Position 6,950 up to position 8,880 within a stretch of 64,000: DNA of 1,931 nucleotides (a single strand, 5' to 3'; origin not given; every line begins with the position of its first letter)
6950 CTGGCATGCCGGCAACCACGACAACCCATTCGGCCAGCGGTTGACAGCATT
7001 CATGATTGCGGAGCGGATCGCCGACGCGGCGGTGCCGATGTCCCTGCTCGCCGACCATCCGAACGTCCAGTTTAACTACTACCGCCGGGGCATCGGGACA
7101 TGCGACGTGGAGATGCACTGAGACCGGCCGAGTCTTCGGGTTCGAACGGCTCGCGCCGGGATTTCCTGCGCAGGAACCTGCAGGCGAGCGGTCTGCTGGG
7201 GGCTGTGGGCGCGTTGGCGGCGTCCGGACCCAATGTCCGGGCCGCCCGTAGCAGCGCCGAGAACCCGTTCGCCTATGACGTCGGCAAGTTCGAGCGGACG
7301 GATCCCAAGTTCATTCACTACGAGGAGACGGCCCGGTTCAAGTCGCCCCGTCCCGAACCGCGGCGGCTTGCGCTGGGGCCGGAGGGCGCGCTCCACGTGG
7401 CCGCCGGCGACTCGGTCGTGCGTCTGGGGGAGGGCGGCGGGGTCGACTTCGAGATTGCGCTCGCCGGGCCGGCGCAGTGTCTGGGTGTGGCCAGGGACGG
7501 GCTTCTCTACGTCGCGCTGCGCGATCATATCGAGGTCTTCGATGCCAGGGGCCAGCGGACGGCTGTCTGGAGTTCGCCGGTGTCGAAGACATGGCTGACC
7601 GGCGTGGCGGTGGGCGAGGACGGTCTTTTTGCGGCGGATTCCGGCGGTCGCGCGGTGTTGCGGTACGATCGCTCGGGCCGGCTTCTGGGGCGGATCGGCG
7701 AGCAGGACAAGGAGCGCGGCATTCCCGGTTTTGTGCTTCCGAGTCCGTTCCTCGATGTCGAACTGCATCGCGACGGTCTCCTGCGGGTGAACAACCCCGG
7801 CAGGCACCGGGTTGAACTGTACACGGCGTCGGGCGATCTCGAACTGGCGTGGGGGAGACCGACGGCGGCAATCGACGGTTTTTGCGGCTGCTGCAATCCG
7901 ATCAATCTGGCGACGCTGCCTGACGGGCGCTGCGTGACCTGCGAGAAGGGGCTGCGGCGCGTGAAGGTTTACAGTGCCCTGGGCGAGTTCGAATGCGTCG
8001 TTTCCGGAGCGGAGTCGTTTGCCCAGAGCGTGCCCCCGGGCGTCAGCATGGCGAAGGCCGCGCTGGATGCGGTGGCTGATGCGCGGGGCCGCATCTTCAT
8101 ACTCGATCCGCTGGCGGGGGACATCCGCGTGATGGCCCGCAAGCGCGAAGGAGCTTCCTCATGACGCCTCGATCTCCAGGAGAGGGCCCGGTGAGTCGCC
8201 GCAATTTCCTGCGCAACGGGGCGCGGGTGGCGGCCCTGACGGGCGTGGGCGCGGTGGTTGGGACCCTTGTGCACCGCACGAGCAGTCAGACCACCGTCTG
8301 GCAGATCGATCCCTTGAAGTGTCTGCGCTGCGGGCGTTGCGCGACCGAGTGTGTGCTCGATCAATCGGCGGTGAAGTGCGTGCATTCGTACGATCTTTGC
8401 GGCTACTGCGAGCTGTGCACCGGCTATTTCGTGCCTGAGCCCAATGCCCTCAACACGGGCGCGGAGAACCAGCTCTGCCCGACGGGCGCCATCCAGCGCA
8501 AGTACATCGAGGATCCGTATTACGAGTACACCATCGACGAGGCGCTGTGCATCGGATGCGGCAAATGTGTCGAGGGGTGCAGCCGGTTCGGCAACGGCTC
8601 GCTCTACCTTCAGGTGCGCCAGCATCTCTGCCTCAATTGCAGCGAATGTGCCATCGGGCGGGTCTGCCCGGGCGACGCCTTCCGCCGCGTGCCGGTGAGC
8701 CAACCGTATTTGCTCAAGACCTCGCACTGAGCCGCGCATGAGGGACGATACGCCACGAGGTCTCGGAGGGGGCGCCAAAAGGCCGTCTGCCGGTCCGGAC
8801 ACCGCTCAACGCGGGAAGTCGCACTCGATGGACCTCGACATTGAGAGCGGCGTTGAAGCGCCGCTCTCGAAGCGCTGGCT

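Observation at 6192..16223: Translationally coupled operon linking a cytoplasmic NAD(P)H Fe-S flavoprotein module to a NapG/NapH-like membrane pair and two exported beta-propellers, with no recognisable terminal enzyme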

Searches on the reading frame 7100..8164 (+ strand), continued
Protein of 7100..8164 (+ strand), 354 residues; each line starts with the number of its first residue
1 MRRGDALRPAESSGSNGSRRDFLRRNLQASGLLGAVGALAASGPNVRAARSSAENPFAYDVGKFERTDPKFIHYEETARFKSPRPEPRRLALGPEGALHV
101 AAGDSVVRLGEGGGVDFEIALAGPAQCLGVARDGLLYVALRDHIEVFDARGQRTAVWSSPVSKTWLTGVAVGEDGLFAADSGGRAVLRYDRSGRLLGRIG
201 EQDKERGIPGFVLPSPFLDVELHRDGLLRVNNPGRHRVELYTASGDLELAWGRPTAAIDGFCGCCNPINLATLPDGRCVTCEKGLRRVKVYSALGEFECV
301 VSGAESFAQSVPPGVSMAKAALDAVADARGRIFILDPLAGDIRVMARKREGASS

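Call 50: search_protein_families(library=ncbifam, proteins=[L070:4948-8265:+, L077:4312-5142:+, L076:10619-11935:+, L075:8360-9784:+], max_evalue=0.001)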
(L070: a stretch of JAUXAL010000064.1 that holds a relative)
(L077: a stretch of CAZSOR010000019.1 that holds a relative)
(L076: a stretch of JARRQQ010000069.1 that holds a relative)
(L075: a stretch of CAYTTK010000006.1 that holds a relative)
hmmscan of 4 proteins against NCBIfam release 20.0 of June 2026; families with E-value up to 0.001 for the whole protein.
L070:4948-8265:+ (1106 aa): 2 families
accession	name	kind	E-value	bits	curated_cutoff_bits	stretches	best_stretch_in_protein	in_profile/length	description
TIGR03434.1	ADOP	subfamily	1.1e-08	33.7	622.3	1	966-1080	661-774/803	ADOP family duplicated permease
TIGR02212.1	lolCE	equivalog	1.5e-06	27.4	362.45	0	505-613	271-382/411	lipoprotein-releasing ABC transporter permease subunit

L077:4312-5142:+ (277 aa): 189 families (the best 25 are shown)
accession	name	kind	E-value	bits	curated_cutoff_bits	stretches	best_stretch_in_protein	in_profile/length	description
TIGR02211.1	LolD_lipo_ex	equivalog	1e-75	254.1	307.75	1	50-272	2-220/221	lipoprotein-releasing ABC transporter ATP-binding protein LolD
NF008639.0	PRK11629.1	equivalog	4.3e-69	232.5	360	1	49-273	6-226/234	lipoprotein-releasing ABC transporter ATP-binding protein LolD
NF007826.0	PRK10535.1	equivalog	5.4e-57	193.5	966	1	49-271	4-221/648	macrolide ABC transporter ATP-binding protein/permease MacB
NF007879.0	PRK10584.1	equivalog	4.2e-55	186.9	336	1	51-273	8-226/228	putative ABC transporter ATP-binding protein YbbA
TIGR03608.1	L_ocin_972_ABC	subfamily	9e-55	185.3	254.85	1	55-265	4-205/206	putative bacteriocin export ABC transporter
TIGR02673.1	FtsE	equivalog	5.2e-53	179.9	264.85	1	49-261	1-204/214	cell division ATP-binding protein FtsE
TIGR02982.1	heterocyst_DevA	subfamily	2.5e-52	177.6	295.8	1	68-271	18-219/220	ABC exporter ATP-binding subunit, DevA family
TIGR02315.1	ABC_phnC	equivalog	6.2e-52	176.4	266.1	1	49-259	1-211/243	phosphonate ABC transporter ATP-binding protein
TIGR01186.1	proV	subfamily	1e-46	159.7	326.6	1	71-261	9-197/363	betaine/proline/choline family ABC transporter ATP-binding protein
NF038007.1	ABC_ATP_DarD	equivalog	1.8e-46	158.4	375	1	49-270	1-217/218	darobactin export ABC transporter ATP-binding protein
NF007027.0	PRK09493.1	equivalog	2.1e-44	151.7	379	1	51-261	3-203/240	glutamine ABC transporter ATP-binding protein GlnQ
TIGR02314.1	ABC_MetN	equivalog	2.1e-43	148.7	499.7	1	49-260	1-207/343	methionine ABC transporter ATP-binding protein MetN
NF040933.2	ABC_arch_GlcV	equivalog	1.3e-42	146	450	1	54-262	7-214/357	glucose ABC transporter ATP-binding protein GlcV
TIGR03265.1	PhnT2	equivalog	5.6e-42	144.2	457.7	1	66-259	15-204/353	putative 2-aminoethylphosphonate ABC transporter ATP-binding protein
TIGR03005.1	ectoine_ehuA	equivalog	4.3e-41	140.8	345.4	1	66-259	11-212/252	ectoine/hydroxyectoine ABC transporter ATP-binding protein EhuA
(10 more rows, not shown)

L076:10619-11935:+ (439 aa): 4 families
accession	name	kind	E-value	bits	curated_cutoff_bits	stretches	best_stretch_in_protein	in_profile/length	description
TIGR03300.1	assembly_YfgL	equivalog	1.7e-15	56.6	285.2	1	153-436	60-336/377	outer membrane protein assembly factor BamB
NF008351.0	PRK11138.1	equivalog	1.2e-14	53.6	423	1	153-437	64-352/394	outer membrane protein assembly factor BamB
TIGR04528.1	acido_non_PQQ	subfamily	5.7e-11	41.9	650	1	117-191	399-466/493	acido-empty-quinoprotein group A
NF053615.1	SerThrKinAfsKStmc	equivalog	7.9e-06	24.8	1300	1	101-425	487-789/809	protein serine/threonine kinase AfsK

L075:8360-9784:+ (475 aa): 4 families
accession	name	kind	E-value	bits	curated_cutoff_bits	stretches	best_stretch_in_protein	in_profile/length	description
TIGR03300.1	assembly_YfgL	equivalog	1.5e-11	43.7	285.2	1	227-304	141-216/377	outer membrane protein assembly factor BamB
TIGR04528.1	acido_non_PQQ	subfamily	1.5e-10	40.4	650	1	150-257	72-178/493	acido-empty-quinoprotein group A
NF008351.0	PRK11138.1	equivalog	8.1e-10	37.7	423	1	173-396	60-282/394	outer membrane protein assembly factor BamB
TIGR03075.1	PQQ_enz_alc_DH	subfamily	0.00066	18.4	480.05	0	146-260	80-199/530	PQQ-dependent dehydrogenase, methanol/ethanol family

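Call 55: search_protein_families(library=pfam, proteins=[L022:15904-17301:+, L022:18036-18890:+, L056:15313-16926:+, L056:16923-18113:+, L056:18820-20217:+, L079:15033-16058:-, L079:16055-16897:-, L079:16846-17856:-, L079:17715-18782:-], max_evalue=0.0001)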
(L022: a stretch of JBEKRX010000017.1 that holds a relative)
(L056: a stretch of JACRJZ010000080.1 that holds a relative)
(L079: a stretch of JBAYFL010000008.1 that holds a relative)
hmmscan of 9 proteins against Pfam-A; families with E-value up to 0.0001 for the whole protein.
L022:15904-17301:+ (465 aa): 1 family
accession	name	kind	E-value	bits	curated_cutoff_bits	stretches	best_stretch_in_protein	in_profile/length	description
PF02133.21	Transp_cyt_pur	-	4.8e-10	39.3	23.5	1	33-380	7-376/440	Permease for cytosine/purines, uracil, thiamine, allantoin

L022:18036-18890:+ (284 aa): 2 families
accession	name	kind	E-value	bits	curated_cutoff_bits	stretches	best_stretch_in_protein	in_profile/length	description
PF01944.22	SpoIIM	-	3.5e-23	82.8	26.9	1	27-185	3-163/163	Stage II sporulation protein M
PF13180.12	PDZ_2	-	1.8e-05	25.4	27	1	198-276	2-79/80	PDZ domain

L056:15313-16926:+ (537 aa): 1 family
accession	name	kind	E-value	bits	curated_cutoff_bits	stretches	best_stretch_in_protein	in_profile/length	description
PF02321.23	OEP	-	2.9e-38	132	22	2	339-527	1-187/187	Outer membrane efflux protein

L056:16923-18113:+ (396 aa): 1 family
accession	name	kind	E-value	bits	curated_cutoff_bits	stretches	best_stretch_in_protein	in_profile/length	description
PF12974.12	Phosphonate-bd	-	1.8e-18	67.2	27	1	133-348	22-233/242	ABC transporter, phosphonate, periplasmic substrate-binding protein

L056:18820-20217:+ (465 aa): 1 family
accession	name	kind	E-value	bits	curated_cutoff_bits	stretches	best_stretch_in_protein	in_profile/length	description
PF12974.12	Phosphonate-bd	-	1.4e-17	64.3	27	1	203-428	13-234/242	ABC transporter, phosphonate, periplasmic substrate-binding protein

L079:15033-16058:- (341 aa): 4 families
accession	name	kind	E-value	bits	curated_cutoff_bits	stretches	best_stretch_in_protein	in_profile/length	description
PF13416.11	SBP_bac_8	-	3.5e-37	129.1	27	1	38-306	2-275/279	Bacterial extracellular solute-binding protein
PF13343.11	SBP_bac_6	-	2.6e-18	66.8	24.6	1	84-291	23-221/245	Bacterial extracellular solute-binding protein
PF01547.30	SBP_bac_1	-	1.1e-13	52.3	26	1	35-273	10-301/307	Bacterial extracellular solute-binding protein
PF13531.11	SBP_bac_11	-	3.3e-11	43.9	25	1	35-278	13-220/227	Bacterial extracellular solute-binding protein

L079:16055-16897:- (280 aa): 1 family
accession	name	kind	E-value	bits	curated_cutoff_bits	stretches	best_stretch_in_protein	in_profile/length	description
PF00528.27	BPD_transp_1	-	9.4e-20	71.5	26.4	1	102-269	1-168/184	Binding-protein-dependent transport system inner membrane component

L079:16846-17856:- (336 aa): 1 family
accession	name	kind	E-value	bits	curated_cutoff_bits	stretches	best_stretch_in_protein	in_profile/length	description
PF00528.27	BPD_transp_1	-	7.5e-15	55.6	26.4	1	135-320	2-170/184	Binding-protein-dependent transport system inner membrane component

L079:17715-18782:- (355 aa): 5 families
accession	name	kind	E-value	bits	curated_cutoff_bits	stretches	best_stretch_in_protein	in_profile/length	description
PF00005.33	ABC_tran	-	3.5e-37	128.5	25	1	54-195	2-137/137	ABC transporter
PF08402.16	TOBE_2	-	4.5e-14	52.8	21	1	277-352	2-74/76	TOBE domain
PF13304.12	AAA_21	-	1.9e-07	31.9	27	0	156-227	227-300/304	AAA domain, putative AbiEii toxin, Type IV TA system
PF02463.25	SMC_N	-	4.1e-05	23.6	40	0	146-236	119-207/220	RecF/RecN/SMC N terminal domain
PF13401.12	AAA_22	-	8.3e-05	23.4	27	0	64-225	6-123/130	AAA domain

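Call 76: search_protein_representatives(alignment_id=A1)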
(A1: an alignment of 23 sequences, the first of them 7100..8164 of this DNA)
Query: 23 sequences, 345 profile positions. Proteins with E-value up to 0.001 (for the whole library): 11411; up to 1e-10: 3111; up to 1e-30: 1184. The best 150 are listed.
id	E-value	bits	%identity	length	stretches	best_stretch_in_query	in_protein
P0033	2.9e-170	582.2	-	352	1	4-343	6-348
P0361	5.7e-144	495.7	-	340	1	5-343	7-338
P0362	4.3e-130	450.0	-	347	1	48-343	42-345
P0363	5.5e-128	443.1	-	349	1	6-343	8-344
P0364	3.3e-126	437.3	-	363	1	64-343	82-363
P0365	3.9e-119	414.0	-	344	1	4-342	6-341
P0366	1.6e-117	408.7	-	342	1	7-343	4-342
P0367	2.1e-115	401.7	-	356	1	4-341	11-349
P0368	7.7e-110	383.5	-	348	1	25-340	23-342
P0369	3.8e-109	381.2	-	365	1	33-343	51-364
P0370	1.3e-105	369.6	-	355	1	60-341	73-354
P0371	6.7e-104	363.9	-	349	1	46-340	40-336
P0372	1.3e-103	363.0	-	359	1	3-344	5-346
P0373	3.9e-103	361.4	-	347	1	6-336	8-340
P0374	1.3e-101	356.4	-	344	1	22-343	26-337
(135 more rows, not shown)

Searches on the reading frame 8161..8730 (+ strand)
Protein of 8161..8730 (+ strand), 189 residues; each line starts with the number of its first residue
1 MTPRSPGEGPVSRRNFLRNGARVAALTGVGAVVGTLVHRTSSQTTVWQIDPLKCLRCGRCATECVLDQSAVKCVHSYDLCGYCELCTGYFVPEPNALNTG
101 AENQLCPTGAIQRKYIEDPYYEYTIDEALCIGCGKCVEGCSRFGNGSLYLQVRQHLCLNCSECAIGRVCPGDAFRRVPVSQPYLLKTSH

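Call 3: search_protein_families(library=pfam, proteins=[window:8161-8730:+], max_evalue=0.01)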
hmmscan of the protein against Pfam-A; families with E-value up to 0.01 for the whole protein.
window:8161-8730:+ (189 aa): 7 families
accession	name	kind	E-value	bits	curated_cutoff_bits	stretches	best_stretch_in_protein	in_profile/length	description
PF12838.12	Fer4_7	-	6.1e-09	36.7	27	2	106-140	12-48/52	4Fe-4S dicluster domain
PF12837.12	Fer4_6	-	7.4e-09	35.6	25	2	124-140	3-19/24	4Fe-4S binding domain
PF00037.32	Fer4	-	2e-08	34.1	21.1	2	123-140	1-18/24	4Fe-4S binding domain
PF13187.11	Fer4_9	-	1.4e-05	25.4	27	1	105-142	11-49/52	4Fe-4S dicluster domain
PF25160.1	LdpA_Fe-S-bd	-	5.2e-05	23.4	27.6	1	104-140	11-38/49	LdpA Fe-S cluster-binding domain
PF14697.11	Fer4_21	-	6.3e-05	23.5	35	1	124-172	2-55/59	4Fe-4S dicluster domain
PF12797.12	Fer4_2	-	0.00014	22.1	24.5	1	124-140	4-20/22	4Fe-4S binding domain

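Call 4: search_protein_families(library=ncbifam, proteins=[window:8161-8730:+], max_evalue=0.01)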
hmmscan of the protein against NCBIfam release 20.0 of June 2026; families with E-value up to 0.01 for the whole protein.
window:8161-8730:+ (189 aa): 17 families
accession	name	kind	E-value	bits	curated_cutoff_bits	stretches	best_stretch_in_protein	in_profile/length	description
NF058577.1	FdxA_fam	equivalog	2e-09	37.5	65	2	41-65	25-49/52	4Fe-4S ferredoxin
TIGR02066.1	dsrB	equivalog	3.8e-06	26.2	341.5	1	104-143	191-229/341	dissimilatory-type sulfite reductase subunit beta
TIGR02936.1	fdxN_nitrog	equivalog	4.3e-06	26.8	80.55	1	119-142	12-35/91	ferredoxin III, nif-specific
NF045874.1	Vhu_polyferre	exception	0.0001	21.1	600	0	98-162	296-368/381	F420-non-reducing hydrogenase associated-polyferredoxin VhuB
NF005415.0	PRK06991.1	equivalog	0.00019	21.2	281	1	118-181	75-139/284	electron transport complex subunit RsxB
NF003475.0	PRK05113.1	equivalog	0.00041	20.3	203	1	124-180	109-166/190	electron transport complex subunit RsxB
TIGR03336.1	IOR_alpha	equivalog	0.00042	18.8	650.9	1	112-174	534-595/595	indolepyruvate ferredoxin oxidoreductase subunit alpha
NF007382.0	PRK09898.1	equivalog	0.00046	19.8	213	1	104-175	133-199/208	ferredoxin-like protein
TIGR02912.1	sulfite_red_C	equivalog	0.00049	19.2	324.1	1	125-178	166-222/314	sulfite reductase subunit C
NF009053.0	PRK12387.1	subfamily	0.00084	19.1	204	0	39-80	60-99/180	formate hydrogenlyase complex iron-sulfur subunit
TIGR01944.1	rnfB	subfamily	0.00097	18.7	68.7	1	124-179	109-165/190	RnfABCDGE type electron transport complex subunit B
TIGR04003.1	rSAM_BssD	equivalog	0.0019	17.4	496.45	0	31-71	64-103/314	[benzylsuccinate synthase]-activating enzyme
NF005746.0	PRK07570.1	subfamily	0.0021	17.4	243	1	117-149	146-177/250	succinate dehydrogenase/fumarate reductase iron-sulfur subunit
NF042909.1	FMH_DH_FwdF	exception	0.0024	17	375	0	39-140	42-150/336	tungsten-dependent formylmethanofuran dehydrogenase subunit FwdF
TIGR01971.1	NuoI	subfamily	0.0052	16.4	113.05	0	40-80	69-107/121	NADH-quinone oxidoreductase, chain I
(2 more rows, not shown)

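Call 34: search_solved_structures(query=window:8161-8730:+, max_evalue=0.1, show_alignments=1)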
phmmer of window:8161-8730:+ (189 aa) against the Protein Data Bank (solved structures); distinct sequences matched with E-value up to 0.1: 21.
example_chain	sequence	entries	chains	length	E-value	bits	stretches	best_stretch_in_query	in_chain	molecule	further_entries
7bkb_A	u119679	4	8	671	4.8e-05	26.6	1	117-183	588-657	CoB--CoM heterodisulfide reductase iron-sulfur subunit A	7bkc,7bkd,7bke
7vzg_B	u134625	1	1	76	0.00025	24.3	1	123-174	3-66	Photosystem P840 reaction center iron-sulfur protein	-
9mqx_E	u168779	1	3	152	0.0017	21.6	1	46-180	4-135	Fe-S-cluster-containing hydrogenase subunit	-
9g03_E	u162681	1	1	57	0.0063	19.7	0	45-66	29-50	Ferredoxin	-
8gwa_B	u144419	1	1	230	0.03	17.5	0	113-176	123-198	Photosystem P840 reaction center iron-sulfur protein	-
6m32_B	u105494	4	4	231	0.031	17.5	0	113-176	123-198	Photosystem P840 reaction center iron-sulfur protein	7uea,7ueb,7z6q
9nez_B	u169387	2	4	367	0.044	16.9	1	44-160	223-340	Sulfhydrogenase 1 subunit beta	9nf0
7m31_A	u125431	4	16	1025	0.072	16.2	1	124-184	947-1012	Dihydropyrimidine dehydrogenase [NADP(+)]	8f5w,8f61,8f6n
1gt8_A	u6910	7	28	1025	0.072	16.2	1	124-184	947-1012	DIHYDROPYRIMIDINE DEHYDROGENASE | Dihydropyrimidine dehydrogenase [NADP(+)]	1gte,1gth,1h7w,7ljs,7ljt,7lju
1h7x_A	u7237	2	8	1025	0.072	16.2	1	124-184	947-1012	DIHYDROPYRIMIDINE DEHYDROGENASE | Dihydropyrimidine dehydrogenase [NADP(+)]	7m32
1hfe_L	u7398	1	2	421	0.078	16.1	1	119-174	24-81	PROTEIN (FE-ONLY HYDROGENASE (E.C.1.18.99.1) (LARGER SUBUNIT))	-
9r9v_A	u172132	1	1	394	0.08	16.1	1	119-174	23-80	Periplasmic [Fe] hydrogenase large subunit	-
6sg2_AAA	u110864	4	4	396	0.081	16.1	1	119-174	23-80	Periplasmic [Fe] hydrogenase large subunit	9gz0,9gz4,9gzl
8bj7_A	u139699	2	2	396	0.081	16.1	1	119-174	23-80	Periplasmic [Fe] hydrogenase large subunit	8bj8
9hpx_A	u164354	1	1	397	0.081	16.1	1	119-174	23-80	Periplasmic [Fe] hydrogenase large subunit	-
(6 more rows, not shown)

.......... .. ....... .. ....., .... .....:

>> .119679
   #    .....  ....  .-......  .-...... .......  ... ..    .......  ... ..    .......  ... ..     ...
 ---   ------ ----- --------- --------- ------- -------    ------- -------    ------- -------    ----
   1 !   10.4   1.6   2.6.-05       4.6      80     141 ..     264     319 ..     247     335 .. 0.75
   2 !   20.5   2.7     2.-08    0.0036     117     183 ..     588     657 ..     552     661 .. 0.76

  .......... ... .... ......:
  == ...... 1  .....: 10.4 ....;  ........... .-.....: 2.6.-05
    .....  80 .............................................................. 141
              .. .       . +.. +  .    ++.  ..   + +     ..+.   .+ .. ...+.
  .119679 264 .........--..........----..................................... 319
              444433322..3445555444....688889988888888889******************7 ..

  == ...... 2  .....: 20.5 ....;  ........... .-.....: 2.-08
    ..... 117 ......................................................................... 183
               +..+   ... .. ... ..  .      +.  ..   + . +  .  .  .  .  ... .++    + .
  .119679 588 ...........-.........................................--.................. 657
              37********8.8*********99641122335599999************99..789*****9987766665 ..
